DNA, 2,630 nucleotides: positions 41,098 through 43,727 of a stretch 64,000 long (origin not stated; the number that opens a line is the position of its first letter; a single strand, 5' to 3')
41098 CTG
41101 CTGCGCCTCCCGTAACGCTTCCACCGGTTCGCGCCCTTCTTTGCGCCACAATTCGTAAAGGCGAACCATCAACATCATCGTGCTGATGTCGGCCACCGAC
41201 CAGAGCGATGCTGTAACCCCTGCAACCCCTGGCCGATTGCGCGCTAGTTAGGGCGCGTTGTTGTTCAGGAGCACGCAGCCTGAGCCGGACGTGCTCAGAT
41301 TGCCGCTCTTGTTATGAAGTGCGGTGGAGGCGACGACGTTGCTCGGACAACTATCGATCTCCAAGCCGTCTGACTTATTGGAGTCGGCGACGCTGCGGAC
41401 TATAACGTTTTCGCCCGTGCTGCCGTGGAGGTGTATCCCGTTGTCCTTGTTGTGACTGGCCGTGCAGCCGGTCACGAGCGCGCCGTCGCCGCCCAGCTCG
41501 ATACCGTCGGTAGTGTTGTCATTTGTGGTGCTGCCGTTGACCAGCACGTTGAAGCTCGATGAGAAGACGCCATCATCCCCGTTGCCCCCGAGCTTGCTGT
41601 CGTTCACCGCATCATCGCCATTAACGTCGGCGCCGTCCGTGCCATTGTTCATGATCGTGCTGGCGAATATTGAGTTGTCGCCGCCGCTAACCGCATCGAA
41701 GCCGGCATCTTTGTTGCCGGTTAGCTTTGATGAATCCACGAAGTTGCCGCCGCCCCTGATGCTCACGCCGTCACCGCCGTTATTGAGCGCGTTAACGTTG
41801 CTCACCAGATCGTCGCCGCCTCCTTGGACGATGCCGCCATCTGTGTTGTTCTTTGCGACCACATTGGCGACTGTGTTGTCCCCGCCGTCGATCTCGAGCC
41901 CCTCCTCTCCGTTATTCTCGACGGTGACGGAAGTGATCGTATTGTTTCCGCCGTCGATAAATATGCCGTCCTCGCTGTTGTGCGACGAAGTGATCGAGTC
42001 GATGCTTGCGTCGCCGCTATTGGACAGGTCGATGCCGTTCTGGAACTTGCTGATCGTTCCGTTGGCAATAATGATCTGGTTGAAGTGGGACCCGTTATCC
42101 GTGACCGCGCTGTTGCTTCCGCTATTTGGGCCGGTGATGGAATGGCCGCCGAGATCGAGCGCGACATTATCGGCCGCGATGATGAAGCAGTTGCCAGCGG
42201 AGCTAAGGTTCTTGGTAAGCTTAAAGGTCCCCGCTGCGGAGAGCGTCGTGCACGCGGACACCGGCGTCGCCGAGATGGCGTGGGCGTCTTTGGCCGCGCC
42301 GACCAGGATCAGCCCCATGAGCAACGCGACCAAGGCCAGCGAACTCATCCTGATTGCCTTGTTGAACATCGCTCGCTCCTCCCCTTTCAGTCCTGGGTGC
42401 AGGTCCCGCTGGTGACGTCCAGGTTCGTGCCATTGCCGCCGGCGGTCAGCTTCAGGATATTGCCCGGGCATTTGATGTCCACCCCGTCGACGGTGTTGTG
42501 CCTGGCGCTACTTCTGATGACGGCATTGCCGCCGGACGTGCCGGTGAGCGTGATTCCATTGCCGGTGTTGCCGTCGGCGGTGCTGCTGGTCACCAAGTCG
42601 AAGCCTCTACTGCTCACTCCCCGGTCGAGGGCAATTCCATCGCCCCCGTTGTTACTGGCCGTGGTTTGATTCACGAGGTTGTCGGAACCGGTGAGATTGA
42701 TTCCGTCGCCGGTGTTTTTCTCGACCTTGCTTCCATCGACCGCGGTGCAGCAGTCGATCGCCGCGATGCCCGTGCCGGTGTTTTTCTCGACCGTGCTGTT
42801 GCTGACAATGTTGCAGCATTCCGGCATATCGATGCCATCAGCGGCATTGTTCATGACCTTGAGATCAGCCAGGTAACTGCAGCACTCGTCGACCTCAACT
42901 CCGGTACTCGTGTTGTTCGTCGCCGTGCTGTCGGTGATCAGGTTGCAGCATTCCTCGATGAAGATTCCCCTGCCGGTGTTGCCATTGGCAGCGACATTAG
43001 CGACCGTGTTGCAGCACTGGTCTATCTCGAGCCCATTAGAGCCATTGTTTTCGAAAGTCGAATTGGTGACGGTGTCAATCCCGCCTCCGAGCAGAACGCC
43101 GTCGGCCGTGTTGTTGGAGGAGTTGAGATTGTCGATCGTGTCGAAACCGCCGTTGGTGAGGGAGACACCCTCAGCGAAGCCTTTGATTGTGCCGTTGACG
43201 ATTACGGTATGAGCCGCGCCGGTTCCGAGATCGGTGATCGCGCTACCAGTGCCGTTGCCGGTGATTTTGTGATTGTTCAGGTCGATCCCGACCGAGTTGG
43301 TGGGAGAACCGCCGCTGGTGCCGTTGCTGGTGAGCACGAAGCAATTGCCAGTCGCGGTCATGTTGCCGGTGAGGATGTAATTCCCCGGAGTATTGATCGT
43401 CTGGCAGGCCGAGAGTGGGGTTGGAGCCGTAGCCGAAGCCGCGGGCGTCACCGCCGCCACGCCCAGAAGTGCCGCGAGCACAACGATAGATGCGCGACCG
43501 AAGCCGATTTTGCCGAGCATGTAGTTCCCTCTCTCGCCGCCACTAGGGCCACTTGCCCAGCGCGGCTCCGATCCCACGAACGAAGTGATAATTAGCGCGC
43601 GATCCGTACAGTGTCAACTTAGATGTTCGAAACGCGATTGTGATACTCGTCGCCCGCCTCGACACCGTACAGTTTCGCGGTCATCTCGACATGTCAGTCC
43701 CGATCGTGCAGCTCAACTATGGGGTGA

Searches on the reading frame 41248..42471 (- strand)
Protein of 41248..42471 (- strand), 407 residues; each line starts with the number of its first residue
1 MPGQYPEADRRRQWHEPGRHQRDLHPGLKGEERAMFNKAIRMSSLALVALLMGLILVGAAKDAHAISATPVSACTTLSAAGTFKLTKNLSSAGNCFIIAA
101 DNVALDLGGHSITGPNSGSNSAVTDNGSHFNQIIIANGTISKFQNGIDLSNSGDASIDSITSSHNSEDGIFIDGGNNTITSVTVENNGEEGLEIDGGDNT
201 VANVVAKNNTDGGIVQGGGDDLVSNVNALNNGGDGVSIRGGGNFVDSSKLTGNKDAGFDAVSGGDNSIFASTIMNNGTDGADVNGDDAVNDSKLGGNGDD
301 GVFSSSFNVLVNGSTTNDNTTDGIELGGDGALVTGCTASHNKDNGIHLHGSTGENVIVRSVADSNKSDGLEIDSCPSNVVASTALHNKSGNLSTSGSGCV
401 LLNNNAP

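Call 24: search_protein_families(library=pfam, proteins=[window:41248-42471:-], max_evalue=0.001)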
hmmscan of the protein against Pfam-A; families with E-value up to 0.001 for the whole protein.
window:41248-42471:- (407 aa): 2 families
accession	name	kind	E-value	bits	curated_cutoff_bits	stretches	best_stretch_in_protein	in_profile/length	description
PF13229.12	Beta_helix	-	1.1e-28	100.4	25.9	4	213-352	2-148/158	Right handed beta helix region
PF05048.19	NosD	-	4.3e-08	33.3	23.6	1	131-279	27-175/212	Periplasmic copper-binding protein (NosD)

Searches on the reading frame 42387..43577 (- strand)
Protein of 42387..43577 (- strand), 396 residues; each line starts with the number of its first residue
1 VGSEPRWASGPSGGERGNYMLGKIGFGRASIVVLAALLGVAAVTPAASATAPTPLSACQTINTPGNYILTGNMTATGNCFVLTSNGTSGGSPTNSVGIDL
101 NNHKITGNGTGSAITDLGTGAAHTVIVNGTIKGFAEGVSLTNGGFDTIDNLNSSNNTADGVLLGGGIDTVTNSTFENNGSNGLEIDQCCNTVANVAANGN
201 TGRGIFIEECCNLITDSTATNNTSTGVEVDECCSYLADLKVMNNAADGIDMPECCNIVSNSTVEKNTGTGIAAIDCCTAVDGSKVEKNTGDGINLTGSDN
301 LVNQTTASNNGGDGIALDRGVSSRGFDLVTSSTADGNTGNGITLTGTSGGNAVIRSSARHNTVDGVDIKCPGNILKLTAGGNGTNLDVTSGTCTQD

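Call 24: search_protein_families(library=pfam, proteins=[window:42387-43577:-], max_evalue=0.001)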
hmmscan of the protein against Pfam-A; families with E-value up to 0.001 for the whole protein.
window:42387-43577:- (396 aa): 2 families
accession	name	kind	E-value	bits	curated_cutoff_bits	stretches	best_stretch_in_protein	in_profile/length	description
PF13229.12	Beta_helix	-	2.7e-19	69.8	25.9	2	204-355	2-155/158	Right handed beta helix region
PF05048.19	NosD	-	1.6e-08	34.7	23.6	1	243-354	57-165/212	Periplasmic copper-binding protein (NosD)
